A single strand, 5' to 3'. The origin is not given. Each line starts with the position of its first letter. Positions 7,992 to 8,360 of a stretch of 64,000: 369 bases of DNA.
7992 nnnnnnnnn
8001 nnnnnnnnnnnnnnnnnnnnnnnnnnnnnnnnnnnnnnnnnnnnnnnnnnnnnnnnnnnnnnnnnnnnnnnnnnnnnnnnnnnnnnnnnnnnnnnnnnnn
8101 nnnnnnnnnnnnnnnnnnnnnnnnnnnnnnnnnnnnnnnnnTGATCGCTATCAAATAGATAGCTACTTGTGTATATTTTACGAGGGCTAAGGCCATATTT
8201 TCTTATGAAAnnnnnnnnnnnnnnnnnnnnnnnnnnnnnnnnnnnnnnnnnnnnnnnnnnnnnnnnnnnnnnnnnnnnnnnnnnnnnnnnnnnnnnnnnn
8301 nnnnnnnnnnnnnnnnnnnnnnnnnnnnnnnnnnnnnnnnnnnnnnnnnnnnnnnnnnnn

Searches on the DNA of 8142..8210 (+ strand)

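Call 16: build_rna_model(alignment_id=A1, structure=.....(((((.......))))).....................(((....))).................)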
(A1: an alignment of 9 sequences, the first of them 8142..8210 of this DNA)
Model R1 built from alignment A1 (9 sequences, 70 columns); structure: as given.
model positions 69; base pairs 8; branch points 1; effective number of sequences 9; information 0.708 bits per position. Calibrated on 0.2 Mb of random sequence (short: E-values are rough).
structure used (alignment columns):
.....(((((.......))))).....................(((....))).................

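Call 17: search_with_rna_model(model_id=R1, source=window, filters=off, max_evalue=10)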
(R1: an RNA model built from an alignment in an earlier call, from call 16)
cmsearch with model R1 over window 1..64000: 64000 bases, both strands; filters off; matches with E-value up to 10: 20.
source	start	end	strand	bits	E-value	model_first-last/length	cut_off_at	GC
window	8142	8210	+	68.4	1.6e-13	1-69/69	no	0.33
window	22666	22734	-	68.2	1.8e-13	1-69/69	no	0.38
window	32808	32876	+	64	1.7e-12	1-69/69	no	0.42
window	27451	27519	-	62.5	3.8e-12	1-69/69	no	0.43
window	62616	62684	+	61.5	6.6e-12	1-69/69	no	0.39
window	60797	60865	+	57.7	5.2e-11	1-69/69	no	0.46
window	15289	15357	-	57.2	6.7e-11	1-69/69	no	0.38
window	41313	41381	+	55.2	2e-10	1-69/69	no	0.41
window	12303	12360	+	51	1.8e-09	1-69/69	no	0.29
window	26960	27028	-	33.2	2.7e-05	1-69/69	no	0.51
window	51287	51344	-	30.6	0.00011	1-69/69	no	0.5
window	12281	12329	-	23.7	0.0045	1-69/69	no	0.27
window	30335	30403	-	19.6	0.039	1-69/69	no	0.46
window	22708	22765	+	18.9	0.059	1-69/69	no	0.38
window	9563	9640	-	16.6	0.21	1-69/69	no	0.42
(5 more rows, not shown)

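Call 20: search_with_rna_model(model_id=R1, sources=[L001, L002, L003, L004, L005, L006, L007, L008, L009, L010, L011, L012, L013, L014, L015, L016, L017, L018, L019, L020, L021, L022, L023, L024, L025, L026, L027, L028, L029, L030, L031, L032, L033, L034, L035, L036, L037, L038, L039, L040, L041, L042, L043, L044, L045, L046, L047, L048, L049, L050, L051, L052, L053, L054, L055, L056, L057, L058, L059, L060, L061, L062, L063, L064, L065, L066, L067, L068, L069, L070, L071, L072, L073, L074, L075, L076, L077, L078, L079, L080, L081, L082, L083, L084, L085, L086, L087, L088, L089, L090, L091, L092, L093, L094, L095, L096, L097, L098, L099, L100], max_evalue=0.01, make_alignment=true)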
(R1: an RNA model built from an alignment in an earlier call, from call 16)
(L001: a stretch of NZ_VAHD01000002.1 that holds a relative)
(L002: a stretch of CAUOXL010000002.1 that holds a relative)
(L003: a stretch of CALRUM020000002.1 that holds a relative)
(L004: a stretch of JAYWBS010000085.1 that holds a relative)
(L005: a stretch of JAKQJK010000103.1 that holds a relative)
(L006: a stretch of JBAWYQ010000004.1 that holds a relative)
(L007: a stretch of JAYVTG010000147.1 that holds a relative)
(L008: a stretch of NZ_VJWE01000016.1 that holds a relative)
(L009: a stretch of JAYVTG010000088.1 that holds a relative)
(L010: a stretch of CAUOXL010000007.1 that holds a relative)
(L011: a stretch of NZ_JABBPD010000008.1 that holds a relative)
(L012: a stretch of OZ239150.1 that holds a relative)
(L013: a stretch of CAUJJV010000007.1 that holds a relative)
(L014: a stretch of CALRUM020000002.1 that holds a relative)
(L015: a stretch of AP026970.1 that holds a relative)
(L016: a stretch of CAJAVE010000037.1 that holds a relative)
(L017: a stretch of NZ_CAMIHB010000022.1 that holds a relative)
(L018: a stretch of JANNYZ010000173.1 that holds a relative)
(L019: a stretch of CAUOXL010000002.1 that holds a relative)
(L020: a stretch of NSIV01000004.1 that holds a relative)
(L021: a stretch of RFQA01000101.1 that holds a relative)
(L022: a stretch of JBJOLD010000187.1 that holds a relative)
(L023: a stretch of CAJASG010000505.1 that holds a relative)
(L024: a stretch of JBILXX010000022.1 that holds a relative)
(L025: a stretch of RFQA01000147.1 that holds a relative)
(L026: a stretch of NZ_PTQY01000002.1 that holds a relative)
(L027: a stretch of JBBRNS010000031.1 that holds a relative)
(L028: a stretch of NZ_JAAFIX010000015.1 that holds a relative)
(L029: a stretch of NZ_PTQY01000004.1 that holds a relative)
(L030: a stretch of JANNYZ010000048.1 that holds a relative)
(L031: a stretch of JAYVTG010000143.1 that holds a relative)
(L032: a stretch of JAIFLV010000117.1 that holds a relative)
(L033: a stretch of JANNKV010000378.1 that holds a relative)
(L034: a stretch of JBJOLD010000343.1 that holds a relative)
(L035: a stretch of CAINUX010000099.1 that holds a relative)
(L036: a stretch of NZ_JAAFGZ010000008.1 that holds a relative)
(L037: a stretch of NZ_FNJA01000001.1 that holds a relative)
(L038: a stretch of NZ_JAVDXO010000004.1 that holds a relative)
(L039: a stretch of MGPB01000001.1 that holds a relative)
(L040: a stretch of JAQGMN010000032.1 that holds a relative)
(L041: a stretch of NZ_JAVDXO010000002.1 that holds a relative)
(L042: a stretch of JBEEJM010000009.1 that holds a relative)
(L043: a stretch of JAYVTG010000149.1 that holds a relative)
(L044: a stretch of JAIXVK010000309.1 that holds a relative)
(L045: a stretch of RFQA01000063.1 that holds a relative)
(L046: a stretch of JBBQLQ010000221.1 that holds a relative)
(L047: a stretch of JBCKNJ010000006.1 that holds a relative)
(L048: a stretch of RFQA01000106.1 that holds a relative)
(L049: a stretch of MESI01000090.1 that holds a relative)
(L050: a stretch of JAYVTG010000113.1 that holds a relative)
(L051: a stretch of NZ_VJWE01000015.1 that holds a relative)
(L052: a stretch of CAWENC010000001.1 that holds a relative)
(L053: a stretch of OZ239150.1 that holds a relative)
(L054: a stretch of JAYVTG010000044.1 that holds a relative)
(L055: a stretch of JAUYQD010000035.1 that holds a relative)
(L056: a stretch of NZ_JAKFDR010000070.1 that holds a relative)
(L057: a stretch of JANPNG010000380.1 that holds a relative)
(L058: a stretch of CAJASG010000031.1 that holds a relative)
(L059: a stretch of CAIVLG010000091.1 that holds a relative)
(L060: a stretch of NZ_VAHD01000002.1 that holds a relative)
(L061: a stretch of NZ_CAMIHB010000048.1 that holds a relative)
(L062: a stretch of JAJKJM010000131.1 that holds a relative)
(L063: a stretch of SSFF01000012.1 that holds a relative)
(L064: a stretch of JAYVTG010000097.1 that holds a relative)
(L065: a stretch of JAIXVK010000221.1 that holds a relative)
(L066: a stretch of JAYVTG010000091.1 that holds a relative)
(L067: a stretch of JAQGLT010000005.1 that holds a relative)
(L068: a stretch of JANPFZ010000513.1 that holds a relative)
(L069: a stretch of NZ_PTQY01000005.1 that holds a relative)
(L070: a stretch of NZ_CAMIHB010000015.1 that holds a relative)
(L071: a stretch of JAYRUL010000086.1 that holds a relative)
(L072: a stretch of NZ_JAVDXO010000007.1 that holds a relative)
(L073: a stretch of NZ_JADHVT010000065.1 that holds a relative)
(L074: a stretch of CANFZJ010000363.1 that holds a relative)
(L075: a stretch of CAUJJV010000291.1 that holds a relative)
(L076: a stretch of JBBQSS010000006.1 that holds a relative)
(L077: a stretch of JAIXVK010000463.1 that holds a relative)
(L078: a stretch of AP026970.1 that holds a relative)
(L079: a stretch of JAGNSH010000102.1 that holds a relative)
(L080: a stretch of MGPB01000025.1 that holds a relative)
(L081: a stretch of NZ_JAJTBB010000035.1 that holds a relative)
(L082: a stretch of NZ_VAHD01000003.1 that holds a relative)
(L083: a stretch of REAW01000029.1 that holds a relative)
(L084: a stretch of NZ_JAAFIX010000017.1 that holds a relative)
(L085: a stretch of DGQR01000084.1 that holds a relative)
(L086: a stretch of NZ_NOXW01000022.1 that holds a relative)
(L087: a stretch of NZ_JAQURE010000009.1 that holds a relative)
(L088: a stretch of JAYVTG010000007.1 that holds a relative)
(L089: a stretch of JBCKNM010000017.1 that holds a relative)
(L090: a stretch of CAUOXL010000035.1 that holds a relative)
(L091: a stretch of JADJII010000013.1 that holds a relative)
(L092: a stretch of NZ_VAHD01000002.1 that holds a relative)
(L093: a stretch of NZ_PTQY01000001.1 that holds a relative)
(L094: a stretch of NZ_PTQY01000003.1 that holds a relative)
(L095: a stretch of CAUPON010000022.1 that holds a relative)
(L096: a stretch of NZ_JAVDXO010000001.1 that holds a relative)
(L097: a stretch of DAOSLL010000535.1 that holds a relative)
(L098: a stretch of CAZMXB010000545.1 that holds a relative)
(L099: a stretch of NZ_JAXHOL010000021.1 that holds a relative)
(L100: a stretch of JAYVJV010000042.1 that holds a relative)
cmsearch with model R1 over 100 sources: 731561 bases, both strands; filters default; matches with E-value up to 0.01: 157.
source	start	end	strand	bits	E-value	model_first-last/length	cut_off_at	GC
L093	1599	1667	+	71.1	4.2e-13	1-69/69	no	0.38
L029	1550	1618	+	70.4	6.3e-13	1-69/69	no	0.41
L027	1712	1780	+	69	1.4e-12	1-69/69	no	0.43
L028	5915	5983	-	67.9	2.4e-12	1-69/69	no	0.46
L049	6658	6726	-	66.7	4.5e-12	1-69/69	no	0.41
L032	3427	3495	+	65.7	7.9e-12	1-69/69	no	0.45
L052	2427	2495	-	65.2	1e-11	1-69/69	no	0.42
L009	499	567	-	64.7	1.3e-11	1-69/69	no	0.41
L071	2260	2328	+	64.3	1.7e-11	1-69/69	no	0.45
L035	2388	2456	-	64.1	1.8e-11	1-69/69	no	0.42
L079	1299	1367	-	63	3.3e-11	1-69/69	no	0.35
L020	5149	5217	+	62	5.7e-11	1-69/69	no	0.43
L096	5364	5432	+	61.5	7.4e-11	1-69/69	no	0.48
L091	419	487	-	61.4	7.7e-11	1-69/69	no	0.46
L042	7656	7724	-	61.3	8.3e-11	1-69/69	no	0.45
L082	2884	2952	-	61.1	9.1e-11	1-69/69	no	0.46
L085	6842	6910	-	60.8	1.1e-10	1-69/69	no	0.45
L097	2059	2127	+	59.7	1.9e-10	1-69/69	no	0.41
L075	984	1052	+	59.7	2e-10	1-69/69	no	0.42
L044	352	420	-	59.6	2.1e-10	1-69/69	no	0.41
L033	192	260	-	59.3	2.4e-10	1-69/69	no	0.42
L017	2711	2779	-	58.9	3e-10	1-69/69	no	0.46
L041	6480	6548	-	58.8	3.1e-10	1-69/69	no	0.36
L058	904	972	-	58.2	4.5e-10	1-69/69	no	0.42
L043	4126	4194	+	58.1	4.7e-10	1-69/69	no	0.41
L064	6445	6513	-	56.7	9.7e-10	1-69/69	no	0.46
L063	1847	1915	-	56.6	1.1e-09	1-69/69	no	0.43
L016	4896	4961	-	56.6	1.1e-09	1-69/69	no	0.41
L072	7154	7222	-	56.5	1.1e-09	1-69/69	no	0.48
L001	2649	2717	-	56.3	1.2e-09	1-69/69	no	0.42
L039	5863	5931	+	56.2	1.3e-09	1-69/69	no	0.45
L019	5509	5577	+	55.6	1.8e-09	1-69/69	no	0.41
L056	2133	2201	+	55.4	2e-09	1-69/69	no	0.38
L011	5913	5981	+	55.2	2.2e-09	1-69/69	no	0.39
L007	293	361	+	55.1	2.4e-09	1-69/69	no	0.45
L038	7771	7839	+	54.3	3.7e-09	1-69/69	no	0.45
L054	4696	4763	-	54.1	4.1e-09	1-69/69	no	0.38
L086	1422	1490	-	53.8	4.8e-09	1-69/69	no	0.42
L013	411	479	-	53.6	5.2e-09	1-69/69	no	0.45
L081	7034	7102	+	53.4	5.7e-09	1-69/69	no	0.42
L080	5912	5980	+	53.4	5.8e-09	1-69/69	no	0.49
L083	3840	3908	-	53.3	6.2e-09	1-69/69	no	0.45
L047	3618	3684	-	53.2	6.4e-09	1-69/69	no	0.39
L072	2935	3003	-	53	7.2e-09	1-69/69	no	0.52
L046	2417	2486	+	53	7.2e-09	1-69/69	no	0.33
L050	7380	7448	+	52.9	7.6e-09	1-69/69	no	0.48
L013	3969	4037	-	52.9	7.8e-09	1-69/69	no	0.49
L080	4096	4164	+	52.5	9.4e-09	1-69/69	no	0.35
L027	684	749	+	52.4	9.9e-09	1-69/69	no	0.47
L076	4386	4452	-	52.1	1.2e-08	1-69/69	no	0.3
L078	1369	1437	-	52.1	1.2e-08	1-69/69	no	0.49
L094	4471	4538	+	51.9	1.3e-08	1-69/69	no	0.38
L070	2034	2100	-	51.4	1.7e-08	1-69/69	no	0.4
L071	4627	4692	-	51.4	1.7e-08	1-69/69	no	0.53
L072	5134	5191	-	51.3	1.8e-08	1-69/69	no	0.53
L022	2564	2632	+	51.2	1.9e-08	1-69/69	no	0.36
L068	1064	1121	+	51.1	2e-08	1-69/69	no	0.4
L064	3196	3264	+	51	2.1e-08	1-69/69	no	0.42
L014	3387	3456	+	51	2.2e-08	1-69/69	no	0.46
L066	372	440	+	50.9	2.2e-08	1-69/69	no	0.42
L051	3818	3886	-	50.5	2.7e-08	1-69/69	no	0.46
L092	5541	5609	-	50.5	2.7e-08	1-69/69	no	0.43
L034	1524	1587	-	50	3.7e-08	1-69/69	no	0.44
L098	340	408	-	49.7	4.3e-08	1-69/69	no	0.46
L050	7697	7765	-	49.2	5.5e-08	1-69/69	no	0.41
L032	2145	2213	+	48.8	7e-08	1-69/69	no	0.51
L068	2259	2327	+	48.7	7.3e-08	1-69/69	no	0.45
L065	390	458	-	48.6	7.9e-08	1-69/69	no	0.46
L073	3607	3673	-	48.4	8.8e-08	1-69/69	no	0.36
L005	690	760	-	48.3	9.3e-08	1-69/69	no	0.44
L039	2050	2118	+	48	1.1e-07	1-69/69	no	0.38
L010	6234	6302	+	47.5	1.4e-07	1-69/69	no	0.45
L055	1236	1300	-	47.4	1.5e-07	1-69/69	no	0.4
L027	3157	3225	+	47.4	1.5e-07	1-69/69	no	0.43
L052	6962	7030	-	46.9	1.9e-07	1-69/69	no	0.45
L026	5641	5709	+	46.9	2e-07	1-69/69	no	0.41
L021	6092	6160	-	46.6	2.2e-07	1-69/69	no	0.46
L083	1206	1274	-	46.6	2.3e-07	1-69/69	no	0.42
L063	7634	7702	-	46.6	2.3e-07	1-69/69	no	0.49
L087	5585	5653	+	45.8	3.5e-07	1-69/69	no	0.3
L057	7611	7679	-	45.8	3.5e-07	1-69/69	no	0.43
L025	4013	4081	-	45.8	3.6e-07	1-69/69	no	0.36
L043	1979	2047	+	45.7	3.7e-07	1-69/69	no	0.36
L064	2110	2178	+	45.7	3.7e-07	1-69/69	no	0.45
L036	1777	1845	+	45.7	3.7e-07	1-69/69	no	0.38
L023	5044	5112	-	45.5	4.2e-07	1-69/69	no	0.35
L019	2673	2741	+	45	5.3e-07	1-69/69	no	0.46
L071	6695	6763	+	45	5.4e-07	1-69/69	no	0.45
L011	2106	2174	+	44.5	7.1e-07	1-69/69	no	0.48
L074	1491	1557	+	44.2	8.4e-07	1-69/69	no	0.33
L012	1712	1780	+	44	9.1e-07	1-69/69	no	0.39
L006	3602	3670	-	43.9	9.8e-07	1-69/69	no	0.46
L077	602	670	-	43.7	1.1e-06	1-69/69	no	0.45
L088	7131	7199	-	43.7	1.1e-06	1-69/69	no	0.43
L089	5115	5183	+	43.4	1.3e-06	1-69/69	no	0.43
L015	5971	6039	+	43.4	1.3e-06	1-69/69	no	0.43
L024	4042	4110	-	43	1.6e-06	1-69/69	no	0.45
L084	5721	5789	+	43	1.6e-06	1-69/69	no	0.41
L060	1231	1297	+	42.9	1.6e-06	1-69/69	no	0.39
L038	6178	6246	-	42.8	1.7e-06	1-69/69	no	0.45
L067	4185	4251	-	42.7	1.8e-06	1-69/69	no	0.4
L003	2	68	-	42.6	1.9e-06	1-69/69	no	0.49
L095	7562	7627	+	42.6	2e-06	1-69/69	no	0.5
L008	4663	4731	-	42.6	2e-06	1-69/69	no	0.39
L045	7465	7528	+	42.4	2.1e-06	1-69/69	no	0.52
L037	1272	1340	-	42.4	2.2e-06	1-69/69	no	0.36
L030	6040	6108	-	42.3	2.2e-06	1-69/69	no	0.45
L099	4933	4990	+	42.1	2.5e-06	1-69/69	no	0.47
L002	5044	5112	+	41.9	2.9e-06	1-69/69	no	0.38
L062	6249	6319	+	41.6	3.3e-06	1-69/69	no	0.45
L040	1630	1698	-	41.6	3.4e-06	1-69/69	no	0.38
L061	4015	4081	-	41.1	4.4e-06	1-69/69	no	0.46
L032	2607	2673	+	40.7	5.5e-06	1-69/69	no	0.48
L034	995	1063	-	39.9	8.4e-06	1-69/69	no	0.45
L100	52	120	-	39.7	9.3e-06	1-69/69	no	0.32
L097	2784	2849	-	39.6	9.8e-06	1-69/69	no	0.47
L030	6634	6702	+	39.4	1.1e-05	1-69/69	no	0.39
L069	7092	7159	+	39.2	1.2e-05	1-69/69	no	0.4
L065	5241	5304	-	39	1.3e-05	1-69/69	no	0.45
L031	7692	7760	-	38.8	1.5e-05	1-69/69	no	0.41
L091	5098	5166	+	38.3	2e-05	1-69/69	no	0.45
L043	3199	3277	-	38.2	2.1e-05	1-69/69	no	0.39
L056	4735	4798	-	38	2.3e-05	1-69/69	no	0.45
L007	4309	4377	+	37.8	2.5e-05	1-69/69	no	0.42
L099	1133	1200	+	37.6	2.8e-05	1-69/69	no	0.41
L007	2396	2475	+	36.6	4.9e-05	1-69/69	no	0.45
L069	1857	1924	+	36.4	5.3e-05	1-69/69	no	0.38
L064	1172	1238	+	36.4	5.4e-05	1-69/69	no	0.42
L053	1598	1666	+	36.1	6.4e-05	1-69/69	no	0.51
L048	2118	2186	+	35.9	7.2e-05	1-69/69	no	0.52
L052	3617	3675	-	35.9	7.2e-05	1-69/69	no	0.41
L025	7919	7987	-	35.9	7.2e-05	1-69/69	no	0.51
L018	4392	4460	-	35.6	8.2e-05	1-69/69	no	0.41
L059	2229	2297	-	35.5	8.8e-05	1-69/69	no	0.45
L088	2017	2085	+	35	0.00011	1-69/69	no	0.51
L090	4627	4695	+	35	0.00012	1-69/69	no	0.52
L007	3001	3069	-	34.9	0.00012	1-69/69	no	0.51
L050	1256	1323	-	33.9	0.00021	1-69/69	no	0.4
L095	4686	4752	+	33.9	0.00021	1-69/69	no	0.4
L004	5196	5264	-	33.1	0.00033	1-69/69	no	0.38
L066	760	829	+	32.6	0.00043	1-69/69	no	0.49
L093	7581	7638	-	32.2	0.00051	1-69/69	no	0.47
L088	3127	3184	+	32.2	0.00053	1-69/69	no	0.47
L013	7810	7871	-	32.1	0.00056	1-69/69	no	0.48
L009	3878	3946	-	32.1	0.00056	1-69/69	no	0.46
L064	5849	5917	+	31.8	0.00066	1-69/69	no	0.41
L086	6066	6123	-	31.8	0.00067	1-69/69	no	0.5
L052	5089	5146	-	31.5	0.00077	1-69/69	no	0.47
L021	4435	4503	-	31.3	0.00085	1-69/69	no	0.58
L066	1772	1840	-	31.3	0.00086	1-69/69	no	0.41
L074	2257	2323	+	31.1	0.00094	1-69/69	no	0.37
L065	2197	2265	-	29.6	0.0021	1-69/69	no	0.41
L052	6132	6198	-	29.6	0.0021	1-69/69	no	0.46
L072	7820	7888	-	29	0.003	1-69/69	no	0.46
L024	1278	1336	+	28.3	0.0044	1-69/69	no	0.42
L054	7339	7403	-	28.2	0.0046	1-69/69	no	0.49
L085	2791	2859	-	27.8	0.0056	1-69/69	no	0.52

Alignment A2: 150 matches aligned to the model, 98 columns, each read 5' to 3' on its own strand. Consensus structure (alignment columns), stored with it:
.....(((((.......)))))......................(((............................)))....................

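Call 27: search_with_rna_model(model_id=R1, sources=[L101, L102, L103, L104, L105, L106, L107, L108, L109, L110, L111, L112, L113, L114, L115, L116, L117, L118, L119, L120], max_evalue=0.01, make_alignment=true)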
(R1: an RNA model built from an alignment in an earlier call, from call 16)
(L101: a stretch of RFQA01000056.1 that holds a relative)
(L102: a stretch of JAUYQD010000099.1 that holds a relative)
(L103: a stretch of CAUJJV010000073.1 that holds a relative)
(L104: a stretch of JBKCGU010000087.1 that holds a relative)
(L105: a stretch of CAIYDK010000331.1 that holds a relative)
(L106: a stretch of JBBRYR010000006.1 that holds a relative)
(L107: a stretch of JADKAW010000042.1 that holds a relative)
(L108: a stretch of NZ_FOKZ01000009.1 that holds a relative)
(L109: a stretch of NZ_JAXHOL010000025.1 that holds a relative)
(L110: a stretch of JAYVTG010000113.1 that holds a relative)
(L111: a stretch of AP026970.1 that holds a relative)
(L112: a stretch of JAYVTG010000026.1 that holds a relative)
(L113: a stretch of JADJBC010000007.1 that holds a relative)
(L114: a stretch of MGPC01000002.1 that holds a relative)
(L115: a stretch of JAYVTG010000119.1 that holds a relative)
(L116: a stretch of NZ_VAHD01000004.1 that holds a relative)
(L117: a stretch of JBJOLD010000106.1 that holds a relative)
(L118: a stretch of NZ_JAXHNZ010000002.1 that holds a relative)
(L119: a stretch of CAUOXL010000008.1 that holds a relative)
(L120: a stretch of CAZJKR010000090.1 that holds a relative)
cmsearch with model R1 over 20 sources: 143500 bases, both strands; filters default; matches with E-value up to 0.01: 30.
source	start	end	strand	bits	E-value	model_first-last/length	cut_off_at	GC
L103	2532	2600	-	62.2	1e-11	1-69/69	no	0.45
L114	3652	3720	+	61.9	1.2e-11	1-69/69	no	0.43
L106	1842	1910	-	61.5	1.5e-11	1-69/69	no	0.52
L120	4922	4990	+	60.9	2e-11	1-69/69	no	0.45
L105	2325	2393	+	60.1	3.1e-11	1-69/69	no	0.46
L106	4211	4276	-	59.9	3.5e-11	1-69/69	no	0.45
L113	3097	3165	+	58.3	8.1e-11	1-69/69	no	0.43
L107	1700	1768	-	56.2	2.5e-10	1-69/69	no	0.38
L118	1754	1822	-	55.9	3e-10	1-69/69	no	0.43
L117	610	678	-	55.3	4.2e-10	1-69/69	no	0.51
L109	1253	1321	-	54.9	5.2e-10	1-69/69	no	0.48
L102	4801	4869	+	52.1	2.3e-09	1-69/69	no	0.45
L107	6767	6835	-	52.1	2.3e-09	1-69/69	no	0.38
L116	7438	7505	+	50.9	4.5e-09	1-69/69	no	0.47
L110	1674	1744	-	48.3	1.7e-08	1-69/69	no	0.46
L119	2721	2789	-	48.3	1.8e-08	1-69/69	no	0.43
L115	6184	6252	-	48.1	2e-08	1-69/69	no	0.41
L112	3526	3594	-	43.9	1.9e-07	1-69/69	no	0.42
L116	3724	3792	+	42.7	3.7e-07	1-69/69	no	0.42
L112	5836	5917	+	40.9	9.3e-07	1-69/69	no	0.35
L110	683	741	-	40.5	1.2e-06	1-69/69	no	0.44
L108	660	727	+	40.3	1.3e-06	1-69/69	no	0.38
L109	7262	7330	+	40.3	1.3e-06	1-69/69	no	0.51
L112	3812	3881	-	37.7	5.4e-06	1-69/69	no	0.4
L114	1677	1745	+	37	7.6e-06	1-69/69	no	0.42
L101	5398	5466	-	36.6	9.6e-06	1-69/69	no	0.46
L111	7725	7793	+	36.4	1.1e-05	1-69/69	no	0.45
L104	6864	6932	+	36.3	1.2e-05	1-69/69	no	0.36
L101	4344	4412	+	29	0.00056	1-69/69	no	0.51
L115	4312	4394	-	27.9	0.001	1-69/69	no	0.46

Alignment A3: 30 matches aligned to the model, 98 columns, each read 5' to 3' on its own strand. Consensus structure (alignment columns), stored with it:
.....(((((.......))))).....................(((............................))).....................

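Call 45: search_with_rna_model(model_id=R1, sources=[L121, L122, L123, L124], max_evalue=1, filters=off)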
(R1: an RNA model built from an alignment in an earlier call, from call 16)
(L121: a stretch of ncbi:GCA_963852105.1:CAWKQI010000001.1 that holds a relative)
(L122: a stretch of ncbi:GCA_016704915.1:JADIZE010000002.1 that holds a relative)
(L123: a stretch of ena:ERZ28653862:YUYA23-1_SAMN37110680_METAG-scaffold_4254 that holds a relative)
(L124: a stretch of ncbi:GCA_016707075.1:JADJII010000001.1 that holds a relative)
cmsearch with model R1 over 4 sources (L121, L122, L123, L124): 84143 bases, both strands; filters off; matches with E-value up to 1: 25.
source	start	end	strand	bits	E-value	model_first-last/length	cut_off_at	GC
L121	16854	16922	-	59.9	2e-11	1-69/69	no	0.38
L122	16854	16922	-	59.9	2e-11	1-69/69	no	0.38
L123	13746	13814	-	59.9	2e-11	1-69/69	no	0.38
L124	16854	16922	-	59.9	2e-11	1-69/69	no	0.38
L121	1621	1689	+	59.8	2.2e-11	1-69/69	no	0.42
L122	1632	1700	+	59.8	2.2e-11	1-69/69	no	0.42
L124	1586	1654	+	58.7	4e-11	1-69/69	no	0.43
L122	6466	6534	+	52.2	1.3e-09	1-69/69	no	0.38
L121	6465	6533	+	44.4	8.6e-08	1-69/69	no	0.36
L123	3360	3428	+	44.4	8.6e-08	1-69/69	no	0.36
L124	6465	6533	+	44.4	8.6e-08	1-69/69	no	0.36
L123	17973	18030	-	43.5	1.4e-07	1-69/69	no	0.4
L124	13869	13937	+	42.6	2.3e-07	1-69/69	no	0.42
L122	21037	21094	-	41.4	4.3e-07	1-69/69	no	0.41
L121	21419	21476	-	40.7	6.1e-07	1-69/69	no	0.43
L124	21448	21505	-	40.7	6.1e-07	1-69/69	no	0.43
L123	10764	10832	+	21.8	0.016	1-69/69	no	0.46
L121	6434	6491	-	15.6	0.45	1-69/69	no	0.36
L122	6435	6492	-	15.6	0.45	1-69/69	no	0.36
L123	3329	3386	-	15.6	0.45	1-69/69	no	0.36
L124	6434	6491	-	15.6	0.45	1-69/69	no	0.36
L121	13869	13937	+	15.3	0.53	1-69/69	no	0.49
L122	13869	13937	+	15.3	0.53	1-69/69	no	0.49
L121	16896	16944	+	15.3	0.54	1-69/69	no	0.33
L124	16896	16944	+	15.3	0.54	1-69/69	no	0.33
